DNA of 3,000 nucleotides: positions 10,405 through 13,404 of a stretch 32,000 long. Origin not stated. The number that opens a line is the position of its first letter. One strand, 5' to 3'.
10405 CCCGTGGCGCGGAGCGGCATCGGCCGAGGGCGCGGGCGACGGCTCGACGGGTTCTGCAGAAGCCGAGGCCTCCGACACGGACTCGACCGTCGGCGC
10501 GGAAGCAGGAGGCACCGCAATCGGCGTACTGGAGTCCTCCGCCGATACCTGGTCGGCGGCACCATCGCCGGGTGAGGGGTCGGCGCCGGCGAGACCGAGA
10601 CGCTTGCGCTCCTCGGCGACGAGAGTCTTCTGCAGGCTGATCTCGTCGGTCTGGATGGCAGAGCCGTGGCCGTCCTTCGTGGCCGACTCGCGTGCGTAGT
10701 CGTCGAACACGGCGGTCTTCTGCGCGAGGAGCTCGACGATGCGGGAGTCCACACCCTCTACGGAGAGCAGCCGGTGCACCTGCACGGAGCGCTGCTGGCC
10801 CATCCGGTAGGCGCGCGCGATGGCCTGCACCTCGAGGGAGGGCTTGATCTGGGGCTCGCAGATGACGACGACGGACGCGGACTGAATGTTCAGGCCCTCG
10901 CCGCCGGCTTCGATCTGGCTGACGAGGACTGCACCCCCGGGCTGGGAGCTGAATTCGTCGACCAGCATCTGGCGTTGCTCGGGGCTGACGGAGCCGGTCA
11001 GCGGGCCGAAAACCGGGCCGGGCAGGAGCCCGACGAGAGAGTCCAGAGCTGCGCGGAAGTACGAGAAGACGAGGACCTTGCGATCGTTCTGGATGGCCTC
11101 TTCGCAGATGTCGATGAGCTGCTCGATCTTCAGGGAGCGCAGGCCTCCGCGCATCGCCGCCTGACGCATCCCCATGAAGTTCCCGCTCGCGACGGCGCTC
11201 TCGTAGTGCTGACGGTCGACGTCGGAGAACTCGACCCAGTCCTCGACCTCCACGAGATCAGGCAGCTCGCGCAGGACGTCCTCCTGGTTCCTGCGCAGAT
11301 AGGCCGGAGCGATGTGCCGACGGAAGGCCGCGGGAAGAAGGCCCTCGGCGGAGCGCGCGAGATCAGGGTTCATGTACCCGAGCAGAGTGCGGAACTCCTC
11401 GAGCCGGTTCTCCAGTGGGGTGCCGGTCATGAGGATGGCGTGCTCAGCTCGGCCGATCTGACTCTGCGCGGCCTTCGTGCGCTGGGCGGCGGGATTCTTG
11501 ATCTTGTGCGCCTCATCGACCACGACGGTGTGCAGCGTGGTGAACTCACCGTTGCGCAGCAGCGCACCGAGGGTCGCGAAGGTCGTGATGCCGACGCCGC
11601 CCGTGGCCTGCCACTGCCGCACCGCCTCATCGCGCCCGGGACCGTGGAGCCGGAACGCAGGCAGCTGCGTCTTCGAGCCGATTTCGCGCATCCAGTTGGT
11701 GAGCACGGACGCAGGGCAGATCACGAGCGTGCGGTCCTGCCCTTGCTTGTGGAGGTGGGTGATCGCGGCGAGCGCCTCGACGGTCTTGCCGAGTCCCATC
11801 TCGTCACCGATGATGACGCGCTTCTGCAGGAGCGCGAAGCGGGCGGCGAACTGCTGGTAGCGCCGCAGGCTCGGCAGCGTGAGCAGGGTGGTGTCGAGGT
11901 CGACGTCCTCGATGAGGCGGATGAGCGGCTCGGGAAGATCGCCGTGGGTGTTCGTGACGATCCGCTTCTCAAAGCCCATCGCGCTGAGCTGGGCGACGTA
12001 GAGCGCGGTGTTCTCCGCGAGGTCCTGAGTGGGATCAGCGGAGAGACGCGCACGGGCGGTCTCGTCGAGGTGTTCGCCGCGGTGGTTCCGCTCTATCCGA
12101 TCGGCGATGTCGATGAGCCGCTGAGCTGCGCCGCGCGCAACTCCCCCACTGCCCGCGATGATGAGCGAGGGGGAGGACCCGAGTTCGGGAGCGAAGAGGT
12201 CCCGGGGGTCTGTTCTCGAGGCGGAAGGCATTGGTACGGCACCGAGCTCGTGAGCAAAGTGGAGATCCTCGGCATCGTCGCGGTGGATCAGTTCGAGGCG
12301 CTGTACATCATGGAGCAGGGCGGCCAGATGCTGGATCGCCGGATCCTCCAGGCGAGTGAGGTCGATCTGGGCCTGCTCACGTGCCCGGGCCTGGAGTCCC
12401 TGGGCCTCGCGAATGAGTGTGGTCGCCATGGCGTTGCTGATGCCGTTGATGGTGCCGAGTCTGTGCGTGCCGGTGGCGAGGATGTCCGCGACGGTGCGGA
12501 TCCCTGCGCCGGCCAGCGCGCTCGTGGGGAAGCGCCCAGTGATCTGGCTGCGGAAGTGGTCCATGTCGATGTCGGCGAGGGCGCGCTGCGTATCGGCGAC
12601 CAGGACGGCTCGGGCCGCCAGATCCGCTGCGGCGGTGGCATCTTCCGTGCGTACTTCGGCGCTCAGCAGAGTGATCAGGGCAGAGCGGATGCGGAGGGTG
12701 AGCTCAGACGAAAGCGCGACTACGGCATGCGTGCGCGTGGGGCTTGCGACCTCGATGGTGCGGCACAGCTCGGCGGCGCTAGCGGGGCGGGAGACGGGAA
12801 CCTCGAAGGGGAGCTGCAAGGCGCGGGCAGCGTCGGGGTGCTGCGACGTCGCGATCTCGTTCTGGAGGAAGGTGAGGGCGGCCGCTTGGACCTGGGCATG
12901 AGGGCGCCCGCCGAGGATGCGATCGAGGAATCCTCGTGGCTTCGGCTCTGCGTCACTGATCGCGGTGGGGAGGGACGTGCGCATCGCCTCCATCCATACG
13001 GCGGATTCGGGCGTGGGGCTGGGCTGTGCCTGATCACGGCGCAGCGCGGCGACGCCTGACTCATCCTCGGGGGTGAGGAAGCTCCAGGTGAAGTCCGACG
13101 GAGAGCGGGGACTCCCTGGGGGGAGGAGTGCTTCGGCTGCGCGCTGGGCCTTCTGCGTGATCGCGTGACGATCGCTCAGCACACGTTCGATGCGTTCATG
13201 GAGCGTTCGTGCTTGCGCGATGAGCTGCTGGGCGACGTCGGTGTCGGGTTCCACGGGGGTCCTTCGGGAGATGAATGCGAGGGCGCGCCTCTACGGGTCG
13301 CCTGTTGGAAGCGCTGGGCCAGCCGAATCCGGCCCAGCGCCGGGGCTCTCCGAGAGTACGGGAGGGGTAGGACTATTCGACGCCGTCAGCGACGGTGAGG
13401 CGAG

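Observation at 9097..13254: Single-polypeptide SNF2 ATPase - DEDDh exonuclease - TerB - BRCT fusion flanking the BREX locus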

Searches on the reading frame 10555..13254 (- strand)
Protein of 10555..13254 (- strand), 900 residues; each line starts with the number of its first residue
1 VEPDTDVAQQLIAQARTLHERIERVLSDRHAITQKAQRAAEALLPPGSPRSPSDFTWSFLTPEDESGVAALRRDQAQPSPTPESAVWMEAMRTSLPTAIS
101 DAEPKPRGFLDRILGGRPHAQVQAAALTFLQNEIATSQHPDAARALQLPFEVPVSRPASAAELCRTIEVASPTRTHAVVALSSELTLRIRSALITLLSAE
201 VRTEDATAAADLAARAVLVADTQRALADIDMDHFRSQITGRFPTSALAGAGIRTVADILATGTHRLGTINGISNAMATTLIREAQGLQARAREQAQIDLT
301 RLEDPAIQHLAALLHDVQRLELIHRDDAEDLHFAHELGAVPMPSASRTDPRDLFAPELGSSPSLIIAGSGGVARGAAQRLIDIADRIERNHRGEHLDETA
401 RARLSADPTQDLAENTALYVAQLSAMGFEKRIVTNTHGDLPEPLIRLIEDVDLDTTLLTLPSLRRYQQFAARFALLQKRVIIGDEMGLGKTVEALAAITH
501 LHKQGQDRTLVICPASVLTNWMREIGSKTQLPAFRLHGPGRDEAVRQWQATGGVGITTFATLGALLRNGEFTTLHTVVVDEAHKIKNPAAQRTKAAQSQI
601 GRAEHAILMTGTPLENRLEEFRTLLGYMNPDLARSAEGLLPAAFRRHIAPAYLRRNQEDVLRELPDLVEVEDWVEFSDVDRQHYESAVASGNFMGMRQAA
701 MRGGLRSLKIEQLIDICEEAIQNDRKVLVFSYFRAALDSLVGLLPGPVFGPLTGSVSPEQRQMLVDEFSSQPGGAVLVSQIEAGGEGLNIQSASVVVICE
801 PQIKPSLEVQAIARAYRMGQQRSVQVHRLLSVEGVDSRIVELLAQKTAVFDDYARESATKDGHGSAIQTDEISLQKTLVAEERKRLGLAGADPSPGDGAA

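Call 14: find_related_loci(query=A1, collection=genome_contigs, flank=10000)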
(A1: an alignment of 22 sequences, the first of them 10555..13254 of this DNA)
Query A1 (900 aa) in genome_contigs; peptide patterns used: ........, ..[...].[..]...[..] (x = any residue, [..] = any of these).
600 stretches matched a pattern (row limit reached: there are more); 565 encode a relative of the query (tblastn E <= 1e-3); the best 80 are kept; 80 distinct loci.
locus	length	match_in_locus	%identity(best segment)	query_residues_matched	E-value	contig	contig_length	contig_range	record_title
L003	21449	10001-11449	56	407-890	4e-170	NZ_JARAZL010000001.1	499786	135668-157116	Streptomyces sp. FL07-04A NODE_1_length_499786_cov_8.491199, whole genome shotgun sequence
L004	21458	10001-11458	58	401-886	1e-169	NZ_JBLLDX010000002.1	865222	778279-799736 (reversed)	Melissospora conviva strain DT45 NODE_2_length_865222_cov_32.117013, whole genome shotgun sequence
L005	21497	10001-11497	55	391-890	2e-169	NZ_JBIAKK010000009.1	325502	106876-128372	Streptomyces sp. NPDC005262 NPDC005262_152_B7.ctg-0009, whole genome shotgun sequence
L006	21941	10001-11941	48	224-886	2e-169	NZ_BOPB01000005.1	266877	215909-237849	Micromonospora lutea strain NBRC 106530 sequence05, whole genome shotgun sequence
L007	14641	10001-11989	47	208-886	1e-168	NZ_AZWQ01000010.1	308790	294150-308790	Salinispora fenicalii strain CNT-569 B116DRAFT_scaffold_4.5_C, whole genome shotgun sequence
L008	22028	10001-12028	46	191-886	9e-169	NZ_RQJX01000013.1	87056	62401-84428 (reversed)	Aeromicrobium camelliae strain YS17T scaffold_12, whole genome shotgun sequence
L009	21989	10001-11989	47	208-886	3e-168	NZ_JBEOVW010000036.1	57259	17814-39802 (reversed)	Micromonospora sp. NPDC002717 NPDC002717_13_B4.ctg-0036, whole genome shotgun sequence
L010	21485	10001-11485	55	407-898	6e-168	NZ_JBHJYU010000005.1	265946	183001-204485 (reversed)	Streptomyces sp. NPDC055952 NPDC055952_328_B12.ctg-0005, whole genome shotgun sequence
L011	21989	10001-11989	47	208-886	9e-168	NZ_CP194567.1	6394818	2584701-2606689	Micromonospora sp. KLBMP9576 chromosome, complete genome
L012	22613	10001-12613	42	9-887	1e-166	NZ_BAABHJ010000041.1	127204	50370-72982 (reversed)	Actinoallomurus liliacearum strain JCM 17938 sequence41, whole genome shotgun sequence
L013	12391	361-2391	46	191-886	2e-166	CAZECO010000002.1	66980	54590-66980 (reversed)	MAG TPA_asm: uncultured Actinomycetes bacterium isolate SRP344714_co2_301 genome assembly, contig: NODE_934_length_66980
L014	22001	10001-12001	47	208-895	6e-166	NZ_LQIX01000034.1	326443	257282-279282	Mycobacterium sp. GA-1199 GCID_NTM_00017_NODE_4.ctg_1, whole genome shotgun sequence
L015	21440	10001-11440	56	407-886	8e-165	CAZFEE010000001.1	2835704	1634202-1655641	MAG TPA_asm: uncultured Nocardioides sp. isolate binchicken_co347_80 genome assembly, contig: NODE_1_length_2835704_cov_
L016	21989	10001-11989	47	208-886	1e-164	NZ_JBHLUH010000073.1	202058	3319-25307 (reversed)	Phytohabitans kaempferiae strain TBRC 3947 GCM70007130_87, whole genome shotgun sequence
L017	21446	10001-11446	55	405-886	3e-165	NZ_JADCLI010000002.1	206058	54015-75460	Pimelobacter simplex strain 3E NODE_2_length_206058_cov_147.312583, whole genome shotgun sequence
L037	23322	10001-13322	52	407-886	7e-148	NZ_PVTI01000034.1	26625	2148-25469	Knoellia remsis strain ATCC BAA-1496 Ga0104721_134, whole genome shotgun sequence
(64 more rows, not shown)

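Call 20: search_protein_families(library=padloc, proteins=[L008:5873-9349:-, L008:2968-5733:-, L008:1125-2966:-, L014:1-3150:-, L037:8186-11476:+, L037:11463-14924:+, L037:14897-17785:+, L037:17789-19630:+, L037:19632-22970:+, L037:5008-7371:-], max_evalue=1e-10)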
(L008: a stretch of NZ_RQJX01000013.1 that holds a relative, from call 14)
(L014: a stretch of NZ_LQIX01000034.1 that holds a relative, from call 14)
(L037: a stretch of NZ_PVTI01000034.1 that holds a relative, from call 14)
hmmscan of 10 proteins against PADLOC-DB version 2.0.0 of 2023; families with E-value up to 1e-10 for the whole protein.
L008:5873-9349:- (1158 aa): 36 families (the best 25 are shown)
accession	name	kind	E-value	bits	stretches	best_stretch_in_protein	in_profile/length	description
PDLC00659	HmaA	-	0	1301.9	1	23-1132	2-1149/1176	SNF2 helicase / DEAD-box helicase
PDLC02620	DrmD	-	2.9e-124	414.2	1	116-711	91-678/1060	DrmD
PDLC02500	BrxHI|BrxHII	-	1.8e-103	345.8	1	91-719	57-676/933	BrxHI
PDLC02621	DrmD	-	8.2e-101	336.8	1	139-746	137-745/1040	DrmD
PDLC02504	BrxHI|BrxHII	-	8.4e-91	303.3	1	94-866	79-823/971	BrxHII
PDLC02572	DrmA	-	9e-70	233.8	1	143-660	136-674/1043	DrmA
PDLC02632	DrmD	-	2.4e-60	202.7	1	144-629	142-641/662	DrmD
PDLC02623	DrmD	-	1.5e-56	189.8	2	346-660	403-670/1040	DrmD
PDLC02619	DrmD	-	1.8e-52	176.6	2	115-533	23-431/872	DrmD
PDLC02634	DrmD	-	1.4e-50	170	1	100-646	67-616/900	DrmD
PDLC02633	DrmD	-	3.3e-49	165.6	1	123-616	124-631/839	DrmD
PDLC02624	DrmD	-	7.3e-49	164.8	1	163-650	2-510/652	DrmD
PDLC02840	DpdE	-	5.5e-42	142.1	2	119-310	154-322/1091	DpdE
PDLC02843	DpdE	-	1.5e-37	127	2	117-319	151-326/1091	DpdE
PDLC02853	DpdE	-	3.8e-37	125.8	1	99-651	72-638/985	DpdE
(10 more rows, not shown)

L008:2968-5733:- (921 aa): 6 families
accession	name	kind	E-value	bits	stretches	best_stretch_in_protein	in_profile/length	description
PDLC00660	HmaB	-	0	1072.6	1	3-904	8-958/967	DNA-adenine methylase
PDLC00661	HmaB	-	0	1056.1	1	3-903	7-963/973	DNA-adenine methylase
PDLC03233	MTase_II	-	2.3e-43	146.8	1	21-724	49-706/731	Type II methyltransferase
PDLC03352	MTase_II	-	5.1e-30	102.1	1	350-546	388-604/1023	Type II methyltransferase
PDLC02189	DUF1156_MTase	-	1.6e-21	74.2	0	108-151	162-205/944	-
PDLC03314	MTase_II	-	7.6e-12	42.1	0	104-147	158-201/944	Type II methyltransferase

L008:1125-2966:- (613 aa): 2 families
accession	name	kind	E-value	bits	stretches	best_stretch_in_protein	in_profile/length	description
PDLC04709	PDC-M55C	-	4.5e-17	59.9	0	10-107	17-114/554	-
PDLC04151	HEC-05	-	5.4e-15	53.1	1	18-111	36-141/600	-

L014:1-3150:- (1050 aa): 2 families
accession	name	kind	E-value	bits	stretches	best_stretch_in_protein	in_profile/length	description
PDLC00662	HmaC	-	6.4e-247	820.2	1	204-1035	3-819/941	AAA+ ATPase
PDLC02192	DUF499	-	3.2e-40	135.8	1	246-887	34-631/1022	-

L037:8186-11476:+ (1096 aa): 22 families
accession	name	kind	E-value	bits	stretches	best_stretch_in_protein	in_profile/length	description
PDLC02852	DpdE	-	4.9e-198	658.1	1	418-1080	224-885/905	DpdE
PDLC02627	DrmD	-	2e-136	454.1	1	604-1067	246-713/748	DrmD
PDLC02845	DpdE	-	7.7e-48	161.1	2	904-1050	1124-1271/1293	DpdE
PDLC02842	DpdE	-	5e-46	154.9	2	900-1056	1000-1155/1176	DpdE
PDLC02849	DpdE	-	6.9e-46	154.8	2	905-1048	685-829/857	DpdE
PDLC00633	ZorD1|ZorD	-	2.6e-44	149.5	2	656-851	439-636/908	"SWI2/SNF2 helicase, Mrr-like nuclease"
PDLC02850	DpdE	-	2.4e-42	143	2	905-1053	1094-1243/1282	DpdE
PDLC00629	ZorD1|ZorD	-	3.8e-38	129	2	678-840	505-691/1012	"SWI2/SNF2 helicase, Mrr-like nuclease"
PDLC00632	ZorD1|ZorD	-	5.3e-38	128.6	2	896-1049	912-1077/1101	"SWI2/SNF2 helicase, Mrr-like nuclease"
PDLC00631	ZorD1|ZorD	-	1.1e-37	127.4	2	899-1049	748-907/1071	"SWI2/SNF2 helicase, Mrr-like nuclease"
PDLC02851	DpdE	-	1.6e-34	117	2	905-1050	889-1033/1055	DpdE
PDLC00634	ZorD1|ZorD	-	1.4e-33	113.8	2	679-842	518-700/1208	"SWI2/SNF2 helicase, Mrr-like nuclease"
PDLC00628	ZorD1|ZorD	-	1.9e-30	103.3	2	901-1029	813-944/1171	"SWI2/SNF2 helicase, Mrr-like nuclease"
PDLC00627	ZorD1|ZorD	-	2.3e-28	96.7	2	899-1026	822-959/1006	"SWI2/SNF2 helicase, Mrr-like nuclease"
PDLC02500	BrxHI|BrxHII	-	7.7e-24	82.3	1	908-1054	466-612/933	BrxHI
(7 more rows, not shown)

L037:11463-14924:+ (1153 aa): 36 families (the best 25 are shown)
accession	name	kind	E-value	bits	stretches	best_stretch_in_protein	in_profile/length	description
PDLC00659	HmaA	-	0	1304.5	1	17-1127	2-1149/1176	SNF2 helicase / DEAD-box helicase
PDLC02620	DrmD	-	1.7e-121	405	1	110-706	91-679/1060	DrmD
PDLC02500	BrxHI|BrxHII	-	4.1e-101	338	1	86-678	58-645/933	BrxHI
PDLC02621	DrmD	-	8.6e-100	333.4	1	133-828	137-841/1040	DrmD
PDLC02504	BrxHI|BrxHII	-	7.2e-92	306.9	1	88-1003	79-967/971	BrxHII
PDLC02572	DrmA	-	1.3e-70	236.5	1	92-663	99-683/1043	DrmA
PDLC02632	DrmD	-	7.1e-61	204.5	1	137-619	141-637/662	DrmD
PDLC02623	DrmD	-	1e-57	193.6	2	345-653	408-669/1040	DrmD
PDLC02633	DrmD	-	1.3e-55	186.8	1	122-610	129-631/839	DrmD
PDLC02634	DrmD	-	8e-52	174.1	1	98-639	71-615/900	DrmD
PDLC02619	DrmD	-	2.7e-50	169.4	2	110-529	24-433/872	DrmD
PDLC02624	DrmD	-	4.2e-47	159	1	157-655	2-520/652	DrmD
PDLC02840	DpdE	-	2.7e-39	133.2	2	111-304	152-322/1091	DpdE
PDLC02853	DpdE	-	4.3e-38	128.9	1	96-644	75-637/985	DpdE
PDLC02843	DpdE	-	1.6e-37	127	2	111-312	151-325/1091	DpdE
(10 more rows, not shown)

L037:14897-17785:+ (962 aa): 5 families
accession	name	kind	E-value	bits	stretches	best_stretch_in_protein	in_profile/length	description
PDLC00660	HmaB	-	0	1087.6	1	29-947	6-958/967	DNA-adenine methylase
PDLC00661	HmaB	-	0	1060.5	1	30-947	6-964/973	DNA-adenine methylase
PDLC03233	MTase_II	-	1.9e-38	130.5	1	45-771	45-710/731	Type II methyltransferase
PDLC03352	MTase_II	-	1.5e-30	103.8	1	379-586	391-600/1023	Type II methyltransferase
PDLC02189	DUF1156_MTase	-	2e-21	73.9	0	141-180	165-204/944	-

L037:17789-19630:+ (613 aa): 2 families
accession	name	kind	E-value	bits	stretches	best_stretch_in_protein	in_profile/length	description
PDLC04709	PDC-M55C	-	7.9e-17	59.1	0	10-101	17-108/554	-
PDLC04151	HEC-05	-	2e-13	47.9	0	19-109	37-139/600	-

L037:19632-22970:+ (1112 aa): 2 families
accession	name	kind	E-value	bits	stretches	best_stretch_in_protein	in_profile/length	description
PDLC00662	HmaC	-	6e-253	840.2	1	174-1110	3-940/941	AAA+ ATPase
PDLC02192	DUF499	-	1.2e-34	117.3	1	215-888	33-662/1022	-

L037:5008-7371:- (787 aa): 1 family
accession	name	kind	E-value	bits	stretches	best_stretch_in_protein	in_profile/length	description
PDLC05014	PDC-S41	-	7.3e-15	52.3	0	703-773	557-622/657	-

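Call 58: search_protein_families(library=pfam, proteins=[L037:1678-2079:+, L037:2103-2897:-, L037:4029-4952:-, L037:5008-7371:-, L037:7461-8042:-, L037:17789-19630:+], max_evalue=0.001)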
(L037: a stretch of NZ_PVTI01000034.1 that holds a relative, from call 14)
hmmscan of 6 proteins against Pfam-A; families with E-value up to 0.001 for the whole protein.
L037:1678-2079:+ (133 aa): 0 families

L037:2103-2897:- (264 aa): 0 families

L037:4029-4952:- (307 aa): 1 family
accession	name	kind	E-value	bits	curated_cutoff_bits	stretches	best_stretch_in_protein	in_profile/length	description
PF13391.12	HNH_2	-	1.2e-12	48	21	1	202-250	1-65/66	HNH endonuclease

L037:5008-7371:- (787 aa): 8 families
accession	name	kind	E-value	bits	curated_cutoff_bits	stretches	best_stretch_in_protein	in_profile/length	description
PF09848.15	SLFN-g3_helicase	-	2.5e-83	280.7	24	1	429-776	2-354/354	Schlafen group 3, DNA/RNA helicase domain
PF13191.12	AAA_16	-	6.9e-05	23.8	32.6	1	419-475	16-78/167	AAA ATPase domain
PF13401.12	AAA_22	-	0.00011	23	27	1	427-518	4-102/130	AAA domain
PF20720.3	nSTAND3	-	0.00015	21.9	27.2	1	426-472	15-61/155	Novel STAND NTPase 3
PF00004.35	AAA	-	0.00021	22.2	21.2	1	432-526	2-79/131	ATPase family associated with various cellular activities (AAA)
PF06414.18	Zeta_toxin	-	0.00023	21.1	22.3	1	423-494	11-80/199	Zeta toxin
PF04851.21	ResIII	-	0.00032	21.1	22.5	0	403-457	3-52/164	Type III restriction enzyme, res subunit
PF13604.12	AAA_30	-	0.00032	20.9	27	1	419-521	10-109/191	AAA domain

L037:7461-8042:- (193 aa): 1 family
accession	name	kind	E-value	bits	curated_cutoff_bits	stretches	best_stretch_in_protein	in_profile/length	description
PF20347.3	DUF6642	-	4.7e-18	65.9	27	1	6-182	4-180/182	Family of unknown function (DUF6642)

L037:17789-19630:+ (613 aa): 1 family
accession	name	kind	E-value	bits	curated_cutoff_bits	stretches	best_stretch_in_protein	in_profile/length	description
PF03235.19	GmrSD_N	-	8.7e-28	98.2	33.2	1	19-247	10-198/199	GmrSD restriction endonuclease, N-terminal domain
